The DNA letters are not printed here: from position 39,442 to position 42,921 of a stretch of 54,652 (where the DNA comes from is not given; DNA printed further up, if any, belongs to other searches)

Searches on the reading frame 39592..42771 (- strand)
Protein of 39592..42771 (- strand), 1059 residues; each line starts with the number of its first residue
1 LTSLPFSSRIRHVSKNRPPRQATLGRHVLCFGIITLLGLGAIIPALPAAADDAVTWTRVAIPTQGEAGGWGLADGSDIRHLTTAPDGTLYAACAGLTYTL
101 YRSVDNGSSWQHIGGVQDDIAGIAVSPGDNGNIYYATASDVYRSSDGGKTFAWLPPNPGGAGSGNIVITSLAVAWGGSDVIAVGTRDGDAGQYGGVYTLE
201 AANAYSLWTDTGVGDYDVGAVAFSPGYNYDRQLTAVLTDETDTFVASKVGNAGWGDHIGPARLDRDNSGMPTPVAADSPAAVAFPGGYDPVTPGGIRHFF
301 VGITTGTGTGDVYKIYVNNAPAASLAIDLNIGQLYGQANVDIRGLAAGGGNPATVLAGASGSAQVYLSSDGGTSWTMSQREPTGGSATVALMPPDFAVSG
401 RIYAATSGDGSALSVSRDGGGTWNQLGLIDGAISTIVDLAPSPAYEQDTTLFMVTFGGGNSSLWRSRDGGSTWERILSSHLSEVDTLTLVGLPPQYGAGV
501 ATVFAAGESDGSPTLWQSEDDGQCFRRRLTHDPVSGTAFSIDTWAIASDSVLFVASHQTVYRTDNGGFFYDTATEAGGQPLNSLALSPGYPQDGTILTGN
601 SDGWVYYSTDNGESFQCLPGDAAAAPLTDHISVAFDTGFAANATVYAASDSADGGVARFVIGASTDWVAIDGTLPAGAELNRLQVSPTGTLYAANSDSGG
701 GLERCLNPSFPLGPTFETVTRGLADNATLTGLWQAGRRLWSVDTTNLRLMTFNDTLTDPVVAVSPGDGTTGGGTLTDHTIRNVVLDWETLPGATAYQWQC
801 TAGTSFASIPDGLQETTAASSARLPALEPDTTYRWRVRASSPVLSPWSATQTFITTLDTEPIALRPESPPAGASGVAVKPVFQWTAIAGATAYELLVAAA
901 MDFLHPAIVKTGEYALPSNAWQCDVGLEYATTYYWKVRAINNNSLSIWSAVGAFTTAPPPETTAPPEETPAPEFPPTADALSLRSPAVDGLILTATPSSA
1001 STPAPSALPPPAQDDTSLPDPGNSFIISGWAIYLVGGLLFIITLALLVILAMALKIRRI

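Call 4: search_protein_families(library=pfam, proteins=[window:39592-42771:-], max_evalue=1)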
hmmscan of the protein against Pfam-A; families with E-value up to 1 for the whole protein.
window:39592-42771:- (1059 aa): 10 families
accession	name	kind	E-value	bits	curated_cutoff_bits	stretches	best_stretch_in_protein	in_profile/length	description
PF15902.12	Sortilin-Vps10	-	3.7e-18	66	33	4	99-152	2-58/446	Sortilin, neurotensin receptor 3,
PF16656.11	Pur_ac_phosph_N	-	1.5e-09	38.8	30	2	812-855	55-93/93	Purple acid Phosphatase, N-terminal domain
PF25788.1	Ig_Rha78A_N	-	4e-09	37.1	27.4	2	879-957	19-102/105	Rha78A-like, N-terminal immunoglobulin domain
PF13088.12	BNR_2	-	4.6e-06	26.6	31.4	1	363-530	81-253/277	BNR repeat-like domain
PF02012.26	BNR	-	7.4e-06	25.6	27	0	606-616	1-11/12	BNR/Asp-box repeat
PF00041.27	fn3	-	0.00089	19.9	25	1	782-848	15-78/84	Fibronectin type III domain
PF14870.12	PSII_BNR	-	0.0075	16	27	0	445-475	241-268/303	Photosynthesis system II assembly factor YCF48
PF24489.1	Ig_J_second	-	0.0098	16.4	27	1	875-954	14-92/105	Tip attachment protein J second Ig-like domain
PF13859.12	BNR_3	-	0.068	13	27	0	359-377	194-212/308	BNR repeat-like domain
PF15899.11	BNR_6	-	0.3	11.7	27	0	142-151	2-11/14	BNR-Asp box repeat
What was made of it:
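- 39895..40200 (-): SP1 domain B, the membrane-proximal FN3-like domain (residues ~858-959). Within the window it is the closest relative of the ORF254 C-domain. For SP1 as a whole, Pfam Pur_ac_phosph_N (38.8 bits) and Ig_Rha78A_N (37.1 bits) exceed their cut-offs; the best Ig_Rha78A_N stretch (residues 879-957) lies in this domain (call 4).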

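Call 8: search_protein_families(library=ncbifam, proteins=[window:39592-42771:-], max_evalue=1)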
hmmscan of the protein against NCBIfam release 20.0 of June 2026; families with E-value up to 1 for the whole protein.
window:39592-42771:- (1059 aa): 2 families
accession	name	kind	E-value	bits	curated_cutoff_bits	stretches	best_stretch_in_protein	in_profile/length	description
NF045728.1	glycosyl_F510_1955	equivalog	6.4e-24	84.6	175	4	72-158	89-177/246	F510_1955 family glycosylhydrolase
NF010237.0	PRK13684.1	equivalog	0.013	14.6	326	0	445-475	267-294/334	photosynthesis system II assembly factor Ycf48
